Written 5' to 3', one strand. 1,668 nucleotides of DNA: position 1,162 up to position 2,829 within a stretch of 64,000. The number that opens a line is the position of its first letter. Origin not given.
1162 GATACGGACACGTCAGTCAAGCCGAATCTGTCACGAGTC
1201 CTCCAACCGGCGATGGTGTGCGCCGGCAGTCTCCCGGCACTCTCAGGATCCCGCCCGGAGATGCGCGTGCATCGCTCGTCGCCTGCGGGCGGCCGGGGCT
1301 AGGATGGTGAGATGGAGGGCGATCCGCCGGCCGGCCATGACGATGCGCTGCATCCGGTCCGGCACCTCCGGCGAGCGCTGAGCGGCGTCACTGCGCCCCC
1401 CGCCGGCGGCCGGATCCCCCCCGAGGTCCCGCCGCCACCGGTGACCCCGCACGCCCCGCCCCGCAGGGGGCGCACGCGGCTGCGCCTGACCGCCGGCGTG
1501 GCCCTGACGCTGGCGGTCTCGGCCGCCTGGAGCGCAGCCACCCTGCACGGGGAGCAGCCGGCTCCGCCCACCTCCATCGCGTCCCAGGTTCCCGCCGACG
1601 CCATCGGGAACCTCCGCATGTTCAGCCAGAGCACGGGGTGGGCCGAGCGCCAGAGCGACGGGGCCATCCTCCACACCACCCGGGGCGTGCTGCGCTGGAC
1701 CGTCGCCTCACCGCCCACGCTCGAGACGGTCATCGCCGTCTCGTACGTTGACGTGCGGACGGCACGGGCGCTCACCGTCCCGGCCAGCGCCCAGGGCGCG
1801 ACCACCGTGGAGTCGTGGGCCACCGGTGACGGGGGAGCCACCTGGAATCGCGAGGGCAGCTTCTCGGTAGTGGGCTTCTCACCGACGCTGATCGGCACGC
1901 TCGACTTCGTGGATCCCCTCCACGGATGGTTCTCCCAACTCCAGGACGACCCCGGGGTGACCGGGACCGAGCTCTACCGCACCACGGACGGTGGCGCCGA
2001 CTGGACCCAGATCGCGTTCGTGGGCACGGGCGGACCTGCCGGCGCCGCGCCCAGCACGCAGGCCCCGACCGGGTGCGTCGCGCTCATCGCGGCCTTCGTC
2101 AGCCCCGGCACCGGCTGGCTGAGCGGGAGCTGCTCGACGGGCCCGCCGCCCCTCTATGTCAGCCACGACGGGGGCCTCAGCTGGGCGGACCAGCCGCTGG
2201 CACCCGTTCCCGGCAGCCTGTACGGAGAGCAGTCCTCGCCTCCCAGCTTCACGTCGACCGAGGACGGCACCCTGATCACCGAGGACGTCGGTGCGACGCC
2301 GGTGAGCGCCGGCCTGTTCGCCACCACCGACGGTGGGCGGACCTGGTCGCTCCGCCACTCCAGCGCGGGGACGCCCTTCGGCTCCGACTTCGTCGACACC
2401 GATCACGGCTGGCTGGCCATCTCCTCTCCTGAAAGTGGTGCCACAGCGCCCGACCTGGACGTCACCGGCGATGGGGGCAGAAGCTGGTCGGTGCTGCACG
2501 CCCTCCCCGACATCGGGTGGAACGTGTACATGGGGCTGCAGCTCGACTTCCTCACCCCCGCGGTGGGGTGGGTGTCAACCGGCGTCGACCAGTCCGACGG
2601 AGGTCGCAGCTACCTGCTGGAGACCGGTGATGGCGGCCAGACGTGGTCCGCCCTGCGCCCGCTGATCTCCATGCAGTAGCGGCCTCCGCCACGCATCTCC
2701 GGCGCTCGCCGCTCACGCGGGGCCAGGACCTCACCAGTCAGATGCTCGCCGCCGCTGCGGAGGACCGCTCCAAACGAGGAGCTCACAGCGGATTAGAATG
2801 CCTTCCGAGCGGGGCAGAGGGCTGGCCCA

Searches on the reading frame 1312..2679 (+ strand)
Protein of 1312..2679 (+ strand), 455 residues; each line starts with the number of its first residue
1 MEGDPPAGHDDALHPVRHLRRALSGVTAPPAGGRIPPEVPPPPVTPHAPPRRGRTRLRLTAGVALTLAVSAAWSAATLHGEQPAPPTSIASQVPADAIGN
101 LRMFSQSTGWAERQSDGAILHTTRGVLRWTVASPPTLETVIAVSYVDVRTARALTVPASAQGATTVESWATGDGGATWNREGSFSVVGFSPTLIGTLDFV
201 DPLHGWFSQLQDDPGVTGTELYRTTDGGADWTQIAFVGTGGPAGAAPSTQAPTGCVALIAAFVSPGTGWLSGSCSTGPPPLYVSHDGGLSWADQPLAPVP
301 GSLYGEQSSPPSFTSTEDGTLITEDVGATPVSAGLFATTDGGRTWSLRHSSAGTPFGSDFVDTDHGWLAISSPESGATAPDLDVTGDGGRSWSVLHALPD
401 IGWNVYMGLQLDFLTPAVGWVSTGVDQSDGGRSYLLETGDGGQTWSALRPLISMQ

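Call 82: search_protein_families(library=pfam, proteins=[window:1312-2679:+], max_evalue=0.001)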
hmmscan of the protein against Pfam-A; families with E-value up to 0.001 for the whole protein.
window:1312-2679:+ (455 aa): 2 families
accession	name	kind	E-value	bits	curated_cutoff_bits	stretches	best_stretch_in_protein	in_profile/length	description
PF02012.26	BNR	-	0.00014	21.8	27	0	337-347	2-12/12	BNR/Asp-box repeat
PF14870.12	PSII_BNR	-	0.0004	20.2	27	0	411-447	23-52/303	Photosynthesis system II assembly factor YCF48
